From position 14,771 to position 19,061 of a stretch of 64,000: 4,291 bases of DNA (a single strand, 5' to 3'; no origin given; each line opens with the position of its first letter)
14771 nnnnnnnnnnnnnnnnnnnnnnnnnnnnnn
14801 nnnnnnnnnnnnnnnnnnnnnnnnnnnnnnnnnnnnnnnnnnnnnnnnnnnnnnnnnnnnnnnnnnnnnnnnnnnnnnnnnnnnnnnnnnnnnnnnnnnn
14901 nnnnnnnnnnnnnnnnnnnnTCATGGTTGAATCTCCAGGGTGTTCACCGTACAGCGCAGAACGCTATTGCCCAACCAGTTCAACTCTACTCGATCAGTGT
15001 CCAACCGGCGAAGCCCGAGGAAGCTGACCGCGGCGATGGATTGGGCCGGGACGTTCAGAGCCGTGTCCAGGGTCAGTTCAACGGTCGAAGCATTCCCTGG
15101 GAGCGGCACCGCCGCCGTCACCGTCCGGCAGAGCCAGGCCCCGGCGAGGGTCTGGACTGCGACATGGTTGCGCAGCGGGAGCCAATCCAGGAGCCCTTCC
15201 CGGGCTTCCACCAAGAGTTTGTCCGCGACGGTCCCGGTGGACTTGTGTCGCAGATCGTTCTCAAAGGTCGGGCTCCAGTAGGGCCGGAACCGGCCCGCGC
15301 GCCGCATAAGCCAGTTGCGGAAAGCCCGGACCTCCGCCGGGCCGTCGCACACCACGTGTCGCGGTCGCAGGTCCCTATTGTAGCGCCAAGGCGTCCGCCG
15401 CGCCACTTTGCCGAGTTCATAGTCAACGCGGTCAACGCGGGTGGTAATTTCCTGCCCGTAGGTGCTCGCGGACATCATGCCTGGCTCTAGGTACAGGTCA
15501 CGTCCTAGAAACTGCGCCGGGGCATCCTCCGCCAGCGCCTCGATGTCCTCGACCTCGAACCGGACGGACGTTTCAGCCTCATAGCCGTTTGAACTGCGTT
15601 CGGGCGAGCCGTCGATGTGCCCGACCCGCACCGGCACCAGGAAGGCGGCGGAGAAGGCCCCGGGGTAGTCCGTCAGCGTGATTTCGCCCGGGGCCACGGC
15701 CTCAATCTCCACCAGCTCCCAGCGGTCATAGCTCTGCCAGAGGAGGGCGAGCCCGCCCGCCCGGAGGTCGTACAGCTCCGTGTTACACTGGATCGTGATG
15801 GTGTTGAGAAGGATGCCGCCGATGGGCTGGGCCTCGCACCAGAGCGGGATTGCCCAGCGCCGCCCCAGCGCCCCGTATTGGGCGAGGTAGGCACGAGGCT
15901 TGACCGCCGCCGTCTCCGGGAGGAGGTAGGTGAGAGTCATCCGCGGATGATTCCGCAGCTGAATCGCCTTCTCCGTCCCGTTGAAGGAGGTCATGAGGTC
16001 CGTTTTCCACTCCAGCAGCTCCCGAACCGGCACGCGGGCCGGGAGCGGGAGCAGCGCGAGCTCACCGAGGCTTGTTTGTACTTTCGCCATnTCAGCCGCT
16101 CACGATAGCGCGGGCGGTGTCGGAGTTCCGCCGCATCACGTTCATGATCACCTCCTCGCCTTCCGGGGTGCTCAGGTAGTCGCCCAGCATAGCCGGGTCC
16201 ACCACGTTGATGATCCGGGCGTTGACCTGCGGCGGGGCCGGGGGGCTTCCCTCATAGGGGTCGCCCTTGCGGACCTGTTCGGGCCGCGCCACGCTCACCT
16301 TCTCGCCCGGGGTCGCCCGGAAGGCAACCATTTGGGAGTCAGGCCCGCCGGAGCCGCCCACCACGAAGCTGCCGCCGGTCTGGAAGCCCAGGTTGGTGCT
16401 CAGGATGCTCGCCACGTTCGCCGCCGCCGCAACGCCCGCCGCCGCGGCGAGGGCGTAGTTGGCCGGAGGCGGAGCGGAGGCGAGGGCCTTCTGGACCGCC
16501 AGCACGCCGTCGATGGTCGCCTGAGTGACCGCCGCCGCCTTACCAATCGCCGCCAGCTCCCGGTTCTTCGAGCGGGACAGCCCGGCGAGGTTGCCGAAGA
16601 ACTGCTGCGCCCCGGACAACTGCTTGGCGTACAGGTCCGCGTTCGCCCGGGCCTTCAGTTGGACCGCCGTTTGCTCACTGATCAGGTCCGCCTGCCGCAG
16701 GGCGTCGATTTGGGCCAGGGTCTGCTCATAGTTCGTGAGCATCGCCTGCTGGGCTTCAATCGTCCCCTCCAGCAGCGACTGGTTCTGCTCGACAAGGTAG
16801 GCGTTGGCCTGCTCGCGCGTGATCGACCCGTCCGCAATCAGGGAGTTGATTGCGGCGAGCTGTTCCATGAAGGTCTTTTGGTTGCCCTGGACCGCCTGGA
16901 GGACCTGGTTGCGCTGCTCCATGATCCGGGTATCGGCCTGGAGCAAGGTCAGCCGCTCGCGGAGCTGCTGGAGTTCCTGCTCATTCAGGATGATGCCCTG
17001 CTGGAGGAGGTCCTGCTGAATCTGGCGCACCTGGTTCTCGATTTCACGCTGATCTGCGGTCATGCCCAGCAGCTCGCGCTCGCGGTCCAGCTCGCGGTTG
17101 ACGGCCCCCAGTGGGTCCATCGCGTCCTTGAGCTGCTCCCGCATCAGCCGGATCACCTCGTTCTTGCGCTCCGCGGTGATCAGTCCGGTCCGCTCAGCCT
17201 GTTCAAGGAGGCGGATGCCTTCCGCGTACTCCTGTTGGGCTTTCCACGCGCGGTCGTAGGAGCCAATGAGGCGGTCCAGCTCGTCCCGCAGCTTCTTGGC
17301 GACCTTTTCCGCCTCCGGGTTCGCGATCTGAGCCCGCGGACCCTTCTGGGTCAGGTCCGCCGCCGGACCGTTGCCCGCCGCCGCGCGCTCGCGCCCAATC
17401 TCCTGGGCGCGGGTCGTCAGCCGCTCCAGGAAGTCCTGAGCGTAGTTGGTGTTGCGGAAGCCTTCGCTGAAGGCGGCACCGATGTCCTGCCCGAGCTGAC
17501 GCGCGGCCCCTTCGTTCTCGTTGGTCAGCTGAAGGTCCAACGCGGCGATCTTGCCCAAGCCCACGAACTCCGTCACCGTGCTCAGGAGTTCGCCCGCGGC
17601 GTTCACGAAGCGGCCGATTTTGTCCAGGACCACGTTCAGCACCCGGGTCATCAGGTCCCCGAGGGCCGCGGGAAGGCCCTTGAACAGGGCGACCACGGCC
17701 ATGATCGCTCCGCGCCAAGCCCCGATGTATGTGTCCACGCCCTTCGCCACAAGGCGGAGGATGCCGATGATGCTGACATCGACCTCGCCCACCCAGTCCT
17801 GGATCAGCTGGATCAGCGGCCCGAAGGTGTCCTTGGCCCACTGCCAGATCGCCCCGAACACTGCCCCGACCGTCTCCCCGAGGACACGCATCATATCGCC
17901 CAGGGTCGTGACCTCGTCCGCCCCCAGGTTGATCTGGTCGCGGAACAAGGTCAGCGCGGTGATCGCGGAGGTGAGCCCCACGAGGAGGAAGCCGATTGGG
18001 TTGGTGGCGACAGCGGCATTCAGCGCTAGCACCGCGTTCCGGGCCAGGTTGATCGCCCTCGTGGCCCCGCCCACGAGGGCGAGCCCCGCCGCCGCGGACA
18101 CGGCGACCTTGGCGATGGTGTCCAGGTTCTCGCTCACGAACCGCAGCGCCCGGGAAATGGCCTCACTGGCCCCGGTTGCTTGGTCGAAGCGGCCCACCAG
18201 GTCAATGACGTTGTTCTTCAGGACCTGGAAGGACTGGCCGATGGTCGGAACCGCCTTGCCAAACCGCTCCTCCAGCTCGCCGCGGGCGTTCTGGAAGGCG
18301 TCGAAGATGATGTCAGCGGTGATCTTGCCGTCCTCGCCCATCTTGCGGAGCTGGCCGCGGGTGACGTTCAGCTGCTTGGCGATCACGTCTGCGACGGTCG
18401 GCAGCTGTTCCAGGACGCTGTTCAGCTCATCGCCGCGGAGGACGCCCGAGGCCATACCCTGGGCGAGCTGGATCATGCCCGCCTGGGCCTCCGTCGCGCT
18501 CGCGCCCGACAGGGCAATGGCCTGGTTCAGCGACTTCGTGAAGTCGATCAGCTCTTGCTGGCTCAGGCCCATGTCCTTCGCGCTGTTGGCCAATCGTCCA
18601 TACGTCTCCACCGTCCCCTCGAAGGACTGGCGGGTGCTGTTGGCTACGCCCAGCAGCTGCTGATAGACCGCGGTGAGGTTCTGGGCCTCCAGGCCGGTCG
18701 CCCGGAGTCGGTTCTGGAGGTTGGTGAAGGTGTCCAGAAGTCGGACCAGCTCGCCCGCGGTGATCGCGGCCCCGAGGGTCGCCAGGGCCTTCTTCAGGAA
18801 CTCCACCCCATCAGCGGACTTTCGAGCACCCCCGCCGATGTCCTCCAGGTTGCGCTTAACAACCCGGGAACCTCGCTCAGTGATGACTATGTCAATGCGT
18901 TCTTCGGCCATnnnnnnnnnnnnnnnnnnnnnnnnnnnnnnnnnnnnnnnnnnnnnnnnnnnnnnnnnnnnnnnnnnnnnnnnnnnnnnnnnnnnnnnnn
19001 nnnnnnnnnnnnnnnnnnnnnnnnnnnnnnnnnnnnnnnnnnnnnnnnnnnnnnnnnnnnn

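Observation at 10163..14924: Paralogous vWA (MIDAS) domains inserted in two adjacent tail-tip proteins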

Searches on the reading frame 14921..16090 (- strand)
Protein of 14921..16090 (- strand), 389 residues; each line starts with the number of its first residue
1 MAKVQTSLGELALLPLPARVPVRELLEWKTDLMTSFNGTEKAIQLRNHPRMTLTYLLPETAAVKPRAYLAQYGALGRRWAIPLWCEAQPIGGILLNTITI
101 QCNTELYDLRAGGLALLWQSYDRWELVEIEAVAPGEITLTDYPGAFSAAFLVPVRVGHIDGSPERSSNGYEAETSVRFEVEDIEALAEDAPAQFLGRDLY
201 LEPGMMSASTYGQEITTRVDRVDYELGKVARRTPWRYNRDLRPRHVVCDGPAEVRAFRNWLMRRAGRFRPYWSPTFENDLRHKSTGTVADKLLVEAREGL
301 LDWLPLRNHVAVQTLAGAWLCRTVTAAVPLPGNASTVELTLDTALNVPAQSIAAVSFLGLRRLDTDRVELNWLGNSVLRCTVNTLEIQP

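Call 7: search_protein_families(library=pfam, proteins=[window:14921-16090:-], max_evalue=0.01)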
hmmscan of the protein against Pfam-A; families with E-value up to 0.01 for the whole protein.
window:14921-16090:- (389 aa): 0 families

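Call 13: search_protein_families(library=phrogs, proteins=[window:14921-16090:-], max_evalue=0.001)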
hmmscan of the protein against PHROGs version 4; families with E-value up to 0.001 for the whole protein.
window:14921-16090:- (389 aa): 2 families
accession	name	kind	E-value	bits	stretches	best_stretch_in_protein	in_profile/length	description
phrog_1082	-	tail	2.5e-92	311.3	1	13-388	509-895/1061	tail assembly protein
phrog_37552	-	tail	0.00041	21.2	1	239-372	39-171/189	tail protein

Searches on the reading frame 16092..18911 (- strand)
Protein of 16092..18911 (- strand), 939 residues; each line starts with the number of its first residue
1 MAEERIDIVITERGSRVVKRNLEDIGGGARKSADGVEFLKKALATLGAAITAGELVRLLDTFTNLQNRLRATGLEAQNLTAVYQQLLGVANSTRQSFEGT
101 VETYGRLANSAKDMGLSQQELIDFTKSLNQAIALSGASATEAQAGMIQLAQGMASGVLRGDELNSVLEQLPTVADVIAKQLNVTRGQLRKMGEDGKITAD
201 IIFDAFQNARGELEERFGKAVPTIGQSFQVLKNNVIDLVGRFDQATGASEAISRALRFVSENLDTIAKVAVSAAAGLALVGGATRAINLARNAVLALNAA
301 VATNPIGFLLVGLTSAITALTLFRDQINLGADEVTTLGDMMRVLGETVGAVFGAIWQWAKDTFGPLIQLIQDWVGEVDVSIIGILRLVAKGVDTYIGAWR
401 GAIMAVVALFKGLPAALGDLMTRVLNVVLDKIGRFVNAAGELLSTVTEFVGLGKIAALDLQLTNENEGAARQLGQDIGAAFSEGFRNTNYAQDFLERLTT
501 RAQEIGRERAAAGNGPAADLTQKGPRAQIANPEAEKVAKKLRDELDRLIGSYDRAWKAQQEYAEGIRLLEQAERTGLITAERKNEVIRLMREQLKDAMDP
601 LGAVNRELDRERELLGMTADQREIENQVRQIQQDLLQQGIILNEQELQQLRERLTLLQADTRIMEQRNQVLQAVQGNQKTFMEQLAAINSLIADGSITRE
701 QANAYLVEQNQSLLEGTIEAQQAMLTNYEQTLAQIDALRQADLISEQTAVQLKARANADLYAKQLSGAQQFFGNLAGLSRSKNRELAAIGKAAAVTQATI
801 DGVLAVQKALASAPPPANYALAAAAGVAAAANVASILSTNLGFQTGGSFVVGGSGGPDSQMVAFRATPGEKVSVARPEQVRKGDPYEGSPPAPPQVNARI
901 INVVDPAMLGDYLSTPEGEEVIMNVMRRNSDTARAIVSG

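Call 7: search_protein_families(library=pfam, proteins=[window:16092-18911:-], max_evalue=0.01)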
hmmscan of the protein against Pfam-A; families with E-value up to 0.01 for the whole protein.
window:16092-18911:- (939 aa): 1 family
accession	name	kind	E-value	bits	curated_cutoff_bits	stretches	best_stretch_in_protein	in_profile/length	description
PF20155.4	TMP_3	-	6.7e-64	215.6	41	1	54-244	2-192/192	Tape measure protein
